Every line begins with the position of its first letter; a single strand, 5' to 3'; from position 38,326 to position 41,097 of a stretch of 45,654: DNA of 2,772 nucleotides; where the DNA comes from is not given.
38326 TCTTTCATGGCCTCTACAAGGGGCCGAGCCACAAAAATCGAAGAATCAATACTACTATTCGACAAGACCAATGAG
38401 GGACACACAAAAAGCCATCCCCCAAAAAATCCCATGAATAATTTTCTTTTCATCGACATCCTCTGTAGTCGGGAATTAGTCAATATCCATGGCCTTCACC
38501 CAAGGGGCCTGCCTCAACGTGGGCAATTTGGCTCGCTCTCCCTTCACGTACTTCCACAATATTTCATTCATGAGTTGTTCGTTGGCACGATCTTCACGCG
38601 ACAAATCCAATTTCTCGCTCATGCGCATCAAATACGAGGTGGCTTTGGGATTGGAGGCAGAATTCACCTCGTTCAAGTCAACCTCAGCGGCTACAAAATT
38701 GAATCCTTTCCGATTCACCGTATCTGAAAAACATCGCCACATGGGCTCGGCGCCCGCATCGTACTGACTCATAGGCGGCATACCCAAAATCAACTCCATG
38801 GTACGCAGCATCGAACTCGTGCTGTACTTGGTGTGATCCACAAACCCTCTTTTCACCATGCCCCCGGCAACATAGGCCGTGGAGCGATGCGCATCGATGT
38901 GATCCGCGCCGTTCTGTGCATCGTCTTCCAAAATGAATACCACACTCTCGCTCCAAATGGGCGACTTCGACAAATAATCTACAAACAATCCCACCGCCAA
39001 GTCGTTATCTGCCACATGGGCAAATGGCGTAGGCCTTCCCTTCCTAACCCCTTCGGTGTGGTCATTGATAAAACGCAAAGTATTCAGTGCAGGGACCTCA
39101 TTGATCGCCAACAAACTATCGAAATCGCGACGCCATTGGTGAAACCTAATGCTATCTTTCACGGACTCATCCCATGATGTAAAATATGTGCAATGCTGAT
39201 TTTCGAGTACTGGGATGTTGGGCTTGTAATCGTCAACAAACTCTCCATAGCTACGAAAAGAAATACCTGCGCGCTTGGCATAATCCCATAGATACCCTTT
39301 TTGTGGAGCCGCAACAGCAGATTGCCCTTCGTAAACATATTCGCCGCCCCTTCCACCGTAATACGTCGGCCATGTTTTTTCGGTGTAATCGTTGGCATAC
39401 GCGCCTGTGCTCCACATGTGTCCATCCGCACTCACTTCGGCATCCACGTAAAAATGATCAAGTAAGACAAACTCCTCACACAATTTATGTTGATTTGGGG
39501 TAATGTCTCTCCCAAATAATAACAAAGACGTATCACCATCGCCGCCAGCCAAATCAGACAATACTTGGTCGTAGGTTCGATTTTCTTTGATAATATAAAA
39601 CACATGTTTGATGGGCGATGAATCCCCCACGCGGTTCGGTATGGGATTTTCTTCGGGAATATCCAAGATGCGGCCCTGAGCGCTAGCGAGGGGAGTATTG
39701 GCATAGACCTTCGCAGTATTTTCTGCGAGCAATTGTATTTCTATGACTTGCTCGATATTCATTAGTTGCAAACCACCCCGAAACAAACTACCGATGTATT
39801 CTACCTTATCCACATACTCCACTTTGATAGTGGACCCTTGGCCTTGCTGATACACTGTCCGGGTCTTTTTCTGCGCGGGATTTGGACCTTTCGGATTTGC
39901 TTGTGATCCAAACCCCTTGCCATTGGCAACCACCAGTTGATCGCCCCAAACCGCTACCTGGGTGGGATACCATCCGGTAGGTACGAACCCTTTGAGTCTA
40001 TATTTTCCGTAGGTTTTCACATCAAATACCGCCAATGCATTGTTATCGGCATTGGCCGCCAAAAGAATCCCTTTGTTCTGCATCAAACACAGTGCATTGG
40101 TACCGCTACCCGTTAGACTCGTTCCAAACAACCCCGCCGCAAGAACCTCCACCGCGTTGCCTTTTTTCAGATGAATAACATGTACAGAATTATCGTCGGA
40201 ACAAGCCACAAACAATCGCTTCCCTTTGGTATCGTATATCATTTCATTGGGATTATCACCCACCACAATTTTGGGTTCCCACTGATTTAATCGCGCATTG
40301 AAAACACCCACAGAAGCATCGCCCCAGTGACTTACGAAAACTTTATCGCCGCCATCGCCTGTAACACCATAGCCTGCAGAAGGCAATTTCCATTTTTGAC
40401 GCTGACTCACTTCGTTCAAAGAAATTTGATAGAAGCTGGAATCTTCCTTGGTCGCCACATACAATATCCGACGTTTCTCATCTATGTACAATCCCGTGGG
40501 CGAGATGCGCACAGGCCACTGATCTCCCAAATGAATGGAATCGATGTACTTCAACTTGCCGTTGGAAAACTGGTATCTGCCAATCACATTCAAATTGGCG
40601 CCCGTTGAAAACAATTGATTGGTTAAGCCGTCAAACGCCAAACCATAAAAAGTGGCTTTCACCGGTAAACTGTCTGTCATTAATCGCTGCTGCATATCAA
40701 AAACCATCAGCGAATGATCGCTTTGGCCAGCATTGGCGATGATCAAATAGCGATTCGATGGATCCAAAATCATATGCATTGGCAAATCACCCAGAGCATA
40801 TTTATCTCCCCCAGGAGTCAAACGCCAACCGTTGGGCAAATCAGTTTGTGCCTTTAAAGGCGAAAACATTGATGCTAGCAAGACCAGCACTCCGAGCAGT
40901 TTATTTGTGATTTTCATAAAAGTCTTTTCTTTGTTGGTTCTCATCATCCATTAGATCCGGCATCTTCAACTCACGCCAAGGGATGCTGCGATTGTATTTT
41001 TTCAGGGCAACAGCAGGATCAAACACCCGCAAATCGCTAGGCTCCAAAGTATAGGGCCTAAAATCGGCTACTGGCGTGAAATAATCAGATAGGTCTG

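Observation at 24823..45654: Non-glycan SusCD locus: a ~21-kb phosphonate/organophosphorus acquisition island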

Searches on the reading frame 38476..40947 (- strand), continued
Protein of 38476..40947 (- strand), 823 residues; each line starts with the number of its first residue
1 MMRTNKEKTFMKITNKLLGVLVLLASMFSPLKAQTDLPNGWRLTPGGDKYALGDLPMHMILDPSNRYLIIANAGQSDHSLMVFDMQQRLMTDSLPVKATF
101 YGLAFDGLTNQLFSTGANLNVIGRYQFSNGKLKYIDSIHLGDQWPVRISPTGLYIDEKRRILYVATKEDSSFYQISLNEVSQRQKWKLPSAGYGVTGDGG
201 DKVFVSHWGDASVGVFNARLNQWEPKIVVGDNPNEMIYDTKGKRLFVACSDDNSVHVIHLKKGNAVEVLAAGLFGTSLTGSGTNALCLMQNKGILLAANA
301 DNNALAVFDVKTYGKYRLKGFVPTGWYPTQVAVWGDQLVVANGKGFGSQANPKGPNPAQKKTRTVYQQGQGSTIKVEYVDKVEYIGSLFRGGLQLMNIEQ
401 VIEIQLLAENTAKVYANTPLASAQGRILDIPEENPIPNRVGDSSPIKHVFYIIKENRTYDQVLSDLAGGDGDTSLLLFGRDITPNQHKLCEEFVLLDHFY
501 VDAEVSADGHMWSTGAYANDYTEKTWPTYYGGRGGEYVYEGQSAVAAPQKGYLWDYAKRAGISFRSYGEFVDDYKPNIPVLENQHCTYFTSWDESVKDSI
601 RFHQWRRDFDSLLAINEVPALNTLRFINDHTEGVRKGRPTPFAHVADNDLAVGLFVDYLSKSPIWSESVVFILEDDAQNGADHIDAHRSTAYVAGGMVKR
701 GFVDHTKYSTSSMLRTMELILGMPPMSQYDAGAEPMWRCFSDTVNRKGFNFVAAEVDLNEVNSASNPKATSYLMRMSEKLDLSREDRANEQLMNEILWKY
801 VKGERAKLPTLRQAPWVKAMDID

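Call 71: find_encoding_contigs(protein=P0320, flank=10000, max_places=1)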
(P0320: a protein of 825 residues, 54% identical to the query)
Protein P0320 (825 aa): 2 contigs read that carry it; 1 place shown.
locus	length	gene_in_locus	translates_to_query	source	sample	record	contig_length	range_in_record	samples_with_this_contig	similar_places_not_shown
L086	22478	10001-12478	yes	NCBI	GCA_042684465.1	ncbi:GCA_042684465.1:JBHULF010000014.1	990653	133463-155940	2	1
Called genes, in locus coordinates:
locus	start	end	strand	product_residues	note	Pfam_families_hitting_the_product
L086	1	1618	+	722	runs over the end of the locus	PF20256:MoCoBD_2, PF02738:MoCoBD_1, PF20256:MoCoBD_2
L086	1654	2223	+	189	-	PF12844:HTH_19, PF13560:HTH_31 (weak), PF01381:HTH_3, PF07883:Cupin_2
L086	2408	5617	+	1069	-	PF13620:CarboxypepD_reg (weak), PF13715:CarbopepD_reg_2, PF07715:Plug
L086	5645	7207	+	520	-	PF12741:SusD-like, PF12771:SusD-like_2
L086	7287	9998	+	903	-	PF10282:Lactonase (faint), PF22494:choice_anch_I (faint), PF04185:Phosphoesterase (faint)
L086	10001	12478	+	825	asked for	PF21783:YNCE, PF08450:SGL (faint), PF25174:Beta-prop_THOC3 (faint), PF22494:choice_anch_I (faint), PF23414:Beta-prop_EML_2 (faint), PF10282:Lactonase, PF04185:Phosphoesterase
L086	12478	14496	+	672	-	PF07715:Plug, PF00593:TonB_dep_Rec_b-barrel, PF14905:OMP_b-brl_3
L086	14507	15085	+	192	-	PF01966:HD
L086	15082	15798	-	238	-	PF00702:Hydrolase, PF13419:HAD_2, PF13242:Hydrolase_like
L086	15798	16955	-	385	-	PF01266:DAO, PF03486:HI0933_like (faint)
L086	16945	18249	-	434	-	PF18943:DUF5690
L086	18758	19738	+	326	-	PF00268:Ribonuc_red_sm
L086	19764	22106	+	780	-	PF03477:ATP-cone, PF00317:Ribonuc_red_lgN, PF02867:Ribonuc_red_lgC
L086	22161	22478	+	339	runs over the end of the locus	PF04616:Glyco_hydro_43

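Call 72: find_encoding_contigs(protein=P0330, flank=10000, max_places=1)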
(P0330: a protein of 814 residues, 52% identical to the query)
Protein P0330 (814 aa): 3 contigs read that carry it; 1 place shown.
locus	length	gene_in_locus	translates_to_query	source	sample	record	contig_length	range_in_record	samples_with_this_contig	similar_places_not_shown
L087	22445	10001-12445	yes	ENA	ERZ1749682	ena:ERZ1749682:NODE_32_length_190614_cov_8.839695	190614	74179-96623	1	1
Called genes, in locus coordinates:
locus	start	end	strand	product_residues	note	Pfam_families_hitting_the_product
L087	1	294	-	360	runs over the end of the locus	PF13620:CarboxypepD_reg, PF13715:CarbopepD_reg_2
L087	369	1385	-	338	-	PF01073:3Beta_HSD, PF01370:Epimerase, PF02719:Polysacc_synt_2, PF04321:RmlD_sub_bind, PF05368:NmrA, PF07993:NAD_binding_4, PF13460:NAD_binding_10, PF16363:GDP_Man_Dehyd, +2 more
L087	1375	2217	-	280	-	PF02737:3HCDH_N, PF00725:3HCDH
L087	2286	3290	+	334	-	PF13384:HTH_23 (faint), PF19187:HTH_PafC (faint), PF08220:HTH_DeoR (weak), PF08279:HTH_11, PF12840:HTH_20 (weak), PF13412:HTH_24 (weak), PF13280:WYL, PF25583:WCX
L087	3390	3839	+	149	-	PF06445:GyrI-like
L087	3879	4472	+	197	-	PF01965:DJ-1_PfpI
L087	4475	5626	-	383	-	PF10509:GalKase_gal_bdg, PF00288:GHMP_kinases_N, PF08544:GHMP_kinases_C (weak)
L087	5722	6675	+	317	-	PF01263:Aldose_epim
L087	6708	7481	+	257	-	-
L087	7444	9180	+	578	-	PF00890:FAD_binding_2, PF07992:Pyr_redox_2 (faint), PF02910:Succ_DH_flav_C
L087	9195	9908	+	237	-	PF00483:NTP_transferase, PF12804:NTP_transf_3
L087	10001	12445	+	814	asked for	PF21783:YNCE, PF22494:choice_anch_I (weak), PF08450:SGL (faint), PF23414:Beta-prop_EML_2 (faint), PF25174:Beta-prop_THOC3 (weak), PF10282:Lactonase, PF04185:Phosphoesterase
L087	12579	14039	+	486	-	PF01636:APH, PF22740:PapZ_C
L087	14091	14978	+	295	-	PF03279:Lip_A_acyltrans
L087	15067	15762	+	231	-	-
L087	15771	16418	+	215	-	PF00072:Response_reg, PF00196:GerE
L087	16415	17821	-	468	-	PF00753:Lactamase_B, PF00581:Rhodanese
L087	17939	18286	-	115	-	PF01022:HTH_5, PF12840:HTH_20 (weak), PF12802:MarR_2 (weak)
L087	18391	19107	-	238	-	PF00814:TsaD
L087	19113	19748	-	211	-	PF00725:3HCDH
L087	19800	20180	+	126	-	PF01042:Ribonuc_L-PSP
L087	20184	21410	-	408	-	PF00155:Aminotran_1_2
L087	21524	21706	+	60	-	-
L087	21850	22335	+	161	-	PF07638:Sigma70_ECF (weak), PF04542:Sigma70_r2, PF08281:Sigma70_r4_2, PF04545:Sigma70_r4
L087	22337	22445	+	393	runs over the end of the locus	-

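Call 73: find_encoding_contigs(protein=P0352, flank=10000, max_places=1)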
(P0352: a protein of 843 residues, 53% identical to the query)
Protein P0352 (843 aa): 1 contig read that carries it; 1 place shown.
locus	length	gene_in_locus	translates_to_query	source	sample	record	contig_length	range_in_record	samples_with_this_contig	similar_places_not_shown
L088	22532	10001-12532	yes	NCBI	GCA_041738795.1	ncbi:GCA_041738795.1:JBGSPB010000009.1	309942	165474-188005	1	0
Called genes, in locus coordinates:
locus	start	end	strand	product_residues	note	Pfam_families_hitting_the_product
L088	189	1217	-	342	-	PF13528:Glyco_trans_1_3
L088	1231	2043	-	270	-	PF00149:Metallophos, PF12850:Metallophos_2 (faint)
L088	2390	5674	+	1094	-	PF13620:CarboxypepD_reg (weak), PF13715:CarbopepD_reg_2, PF07715:Plug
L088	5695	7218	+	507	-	PF12771:SusD-like_2, PF12741:SusD-like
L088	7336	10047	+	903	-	PF22494:choice_anch_I (faint), PF04185:Phosphoesterase (faint)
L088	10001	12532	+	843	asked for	PF08450:SGL (faint), PF21783:YNCE, PF25174:Beta-prop_THOC3 (faint), PF23414:Beta-prop_EML_2 (faint), PF22494:choice_anch_I (faint), PF10282:Lactonase (weak), PF04185:Phosphoesterase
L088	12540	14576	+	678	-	PF07715:Plug, PF00593:TonB_dep_Rec_b-barrel, PF14905:OMP_b-brl_3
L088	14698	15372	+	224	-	PF00702:Hydrolase, PF13419:HAD_2, PF13242:Hydrolase_like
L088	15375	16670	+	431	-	PF18943:DUF5690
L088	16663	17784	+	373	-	PF00070:Pyr_redox (faint), PF00890:FAD_binding_2 (weak), PF01266:DAO, PF07992:Pyr_redox_2 (faint), PF13450:NAD_binding_8 (weak)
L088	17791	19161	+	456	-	PF00202:Aminotran_3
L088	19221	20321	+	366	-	PF00884:Sulfatase (weak), PF01663:Phosphodiest (weak), PF01676:Metalloenzyme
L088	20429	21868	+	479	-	PF00224:PK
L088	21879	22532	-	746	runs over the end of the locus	PF01384:PHO4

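Call 74: find_encoding_contigs(protein=P0343, flank=10000, max_places=1)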
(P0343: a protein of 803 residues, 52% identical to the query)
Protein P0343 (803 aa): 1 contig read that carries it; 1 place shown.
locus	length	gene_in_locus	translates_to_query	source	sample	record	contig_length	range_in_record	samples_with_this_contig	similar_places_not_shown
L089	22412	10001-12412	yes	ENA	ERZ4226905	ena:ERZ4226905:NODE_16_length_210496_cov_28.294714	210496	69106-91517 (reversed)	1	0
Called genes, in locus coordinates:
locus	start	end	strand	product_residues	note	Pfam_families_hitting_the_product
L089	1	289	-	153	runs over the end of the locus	-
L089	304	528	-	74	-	PF09360:zf-CDGSH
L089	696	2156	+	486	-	PF02055:Glyco_hydro_30, PF17189:Glyco_hydro_30C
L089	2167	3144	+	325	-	PF02588:YitT_membrane, PF10035:DUF2179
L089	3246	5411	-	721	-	PF00933:Glyco_hydro_3, PF01915:Glyco_hydro_3_C, PF14310:Fn3-like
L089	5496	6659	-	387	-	PF24316:Tli3 (faint), PF13088:BNR_2, PF13859:BNR_3, PF02012:BNR (faint)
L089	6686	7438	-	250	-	PF00106:adh_short, PF08659:KR, PF13561:adh_short_C2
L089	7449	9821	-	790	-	PF01326:PPDK_N, PF00391:PEP-utilizers, PF02896:PEP-utilizers_C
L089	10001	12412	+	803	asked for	PF21783:YNCE (faint), PF22494:choice_anch_I (faint), PF23381:Beta-prop_IFT122_1st (faint), PF23414:Beta-prop_EML_2 (faint), PF25174:Beta-prop_THOC3 (faint), PF02239:Cytochrom_D1 (faint), PF10282:Lactonase, PF04185:Phosphoesterase (weak), +1 more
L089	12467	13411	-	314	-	PF00491:Arginase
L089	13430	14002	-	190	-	-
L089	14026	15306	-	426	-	PF03600:CitMHS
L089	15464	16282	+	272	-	PF00756:Esterase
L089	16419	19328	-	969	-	PF13620:CarboxypepD_reg, PF13715:CarbopepD_reg_2, PF07715:Plug, PF00593:TonB_dep_Rec_b-barrel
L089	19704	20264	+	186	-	PF07566:DUF1543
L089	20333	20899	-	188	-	PF03831:YjdM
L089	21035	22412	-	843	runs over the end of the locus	PF00122:E1-E2_ATPase, PF00702:Hydrolase, PF13246:Cation_ATPase, PF00689:Cation_ATPase_C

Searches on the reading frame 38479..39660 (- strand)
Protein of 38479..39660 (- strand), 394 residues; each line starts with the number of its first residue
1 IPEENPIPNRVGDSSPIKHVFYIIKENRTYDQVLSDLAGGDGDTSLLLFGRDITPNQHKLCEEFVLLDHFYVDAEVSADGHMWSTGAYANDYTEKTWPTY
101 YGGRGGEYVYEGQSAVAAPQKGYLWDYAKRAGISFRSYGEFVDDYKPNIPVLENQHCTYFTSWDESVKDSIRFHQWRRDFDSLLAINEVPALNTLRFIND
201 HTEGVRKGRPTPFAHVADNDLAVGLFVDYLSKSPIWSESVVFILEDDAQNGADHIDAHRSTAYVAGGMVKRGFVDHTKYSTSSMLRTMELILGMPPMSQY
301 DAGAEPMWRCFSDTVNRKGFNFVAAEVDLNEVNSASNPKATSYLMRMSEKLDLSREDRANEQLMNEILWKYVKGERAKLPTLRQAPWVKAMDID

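Call 95: predict_structure(alignment_id=A5)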
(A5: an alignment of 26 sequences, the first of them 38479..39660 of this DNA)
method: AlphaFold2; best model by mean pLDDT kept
length: 394 residues; sequences in the alignment: 26
mean_pLDDT: 73.6   pTM: 0.80
mean pLDDT of the five models: 73.6, 73.2, 72.5, 72.1, 71.4
residues with pLDDT >= 90: 118; 70-90: 145; 50-70: 55; < 50: 76
segments of 3 or more residues with pLDDT < 50: 44-46, 74-118, 247-257, 382-394
pLDDT, mean of each block of 10 residues (from residue 1): 90 94 75 70 58 90 88 46 35 27 28 39 81 86 57 82 79 93 97 78 71 86 96 98 66 40 93 88 87 76 82 96 92 82 84 63 75 79 40 34
secondary structure, 60 per line:
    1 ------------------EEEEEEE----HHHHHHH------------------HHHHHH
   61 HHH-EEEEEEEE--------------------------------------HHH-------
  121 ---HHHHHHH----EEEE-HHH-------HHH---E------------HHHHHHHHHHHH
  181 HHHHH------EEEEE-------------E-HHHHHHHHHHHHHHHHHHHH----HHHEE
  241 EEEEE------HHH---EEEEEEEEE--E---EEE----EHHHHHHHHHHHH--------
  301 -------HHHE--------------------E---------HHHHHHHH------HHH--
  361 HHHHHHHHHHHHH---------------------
elements in order: E19-25 H30-36 H55-63 E65-72 H124-130 E135-138 H169-185 E192-196 H212-231 E239-245 E258-266 E273-275 H281-292 H342-349 H361-373

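Call 97: fold_search(model_id=the predicted structure, library=pdb)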
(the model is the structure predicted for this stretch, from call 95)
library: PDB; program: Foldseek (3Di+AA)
matches with E <= 10: 538; with E <= 0.001: 231
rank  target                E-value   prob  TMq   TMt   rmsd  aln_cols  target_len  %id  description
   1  2d1g_A                6.7e-10  1.00  0.44  0.37  13.3       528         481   14  Structure of Francisella tularensis Acid Phosphatase A (AcpA) bound to orthovanadate (released 2006-08-15)
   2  8yk5_B                1.8e-09  1.00  0.46  0.29  10.8       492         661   14  Structure of glycerophosphoethanolamine ethanolaminephosphodiesterase from Streptomyces sanglieri (released 2024-04-03)
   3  2d1g_B                2.8e-09  1.00  0.44  0.38  12.7       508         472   12  Structure of Francisella tularensis Acid Phosphatase A (AcpA) bound to orthovanadate (released 2006-08-15)
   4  9gy2_A                3.1e-09  1.00  0.50  0.32   9.3       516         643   13  Non-Hemolytic Phospholipase C (PLC N) (released 2025-10-15)
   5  8k3g_A                3.5e-09  1.00  0.44  0.40   8.8       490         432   11  Crystal structure of non-specific phospholipase C RePLC (Rasamsonia emersonii) (released 2024-07-10)
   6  8yk5_A                4.2e-09  1.00  0.45  0.29  11.6       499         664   14  Structure of glycerophosphoethanolamine ethanolaminephosphodiesterase from Streptomyces sanglieri (released 2024-04-03)
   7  3lxq_A                4.5e-09  1.00  0.47  0.46   7.3       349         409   16  The Crystal Structure of a Protein in the Alkaline Phosphatase Superfamily from Vibrio parahaemolyticus to 1.95A (released 2010-03-09)
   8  9gy2_B                4.5e-09  1.00  0.50  0.32   9.9       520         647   14  Non-Hemolytic Phospholipase C (PLC N) (released 2025-10-15)
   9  8k3g_B                6.5e-09  1.00  0.43  0.40  10.7       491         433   10  Crystal structure of non-specific phospholipase C RePLC (Rasamsonia emersonii) (released 2024-07-10)
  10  3lxq_B                9.4e-09  1.00  0.47  0.45   6.1       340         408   15  The Crystal Structure of a Protein in the Alkaline Phosphatase Superfamily from Vibrio parahaemolyticus to 1.95A (released 2010-03-09)
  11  4uoo_A                1.1e-08  1.00  0.47  0.45  16.4       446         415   14  Structure of lipoteichoic acid synthase LtaS from Listeria monocytogenes (released 2014-08-27)
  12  4uop_B                1.7e-08  1.00  0.42  0.41  16.3       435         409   15  Crystal structure of the lipoteichoic acid synthase LtaP from Listeria monocytogenes (released 2014-08-27)
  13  2w5q                  1.9e-08  1.00  0.46  0.43  18.7       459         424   14  Structure-based mechanism of lipoteichoic acid synthesis by Staphylococcus aureus LtaS. (released 2009-02-03)
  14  2w8d_A                2.2e-08  1.00  0.46  0.43  17.4       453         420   14  Distinct and essential morphogenic functions for wall- and lipo- teichoic acids in Bacillus subtilis (released 2009-03-03)
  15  2w8d_B                3.0e-08  1.00  0.45  0.42  18.3       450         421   14  Distinct and essential morphogenic functions for wall- and lipo- teichoic acids in Bacillus subtilis (released 2009-03-03)
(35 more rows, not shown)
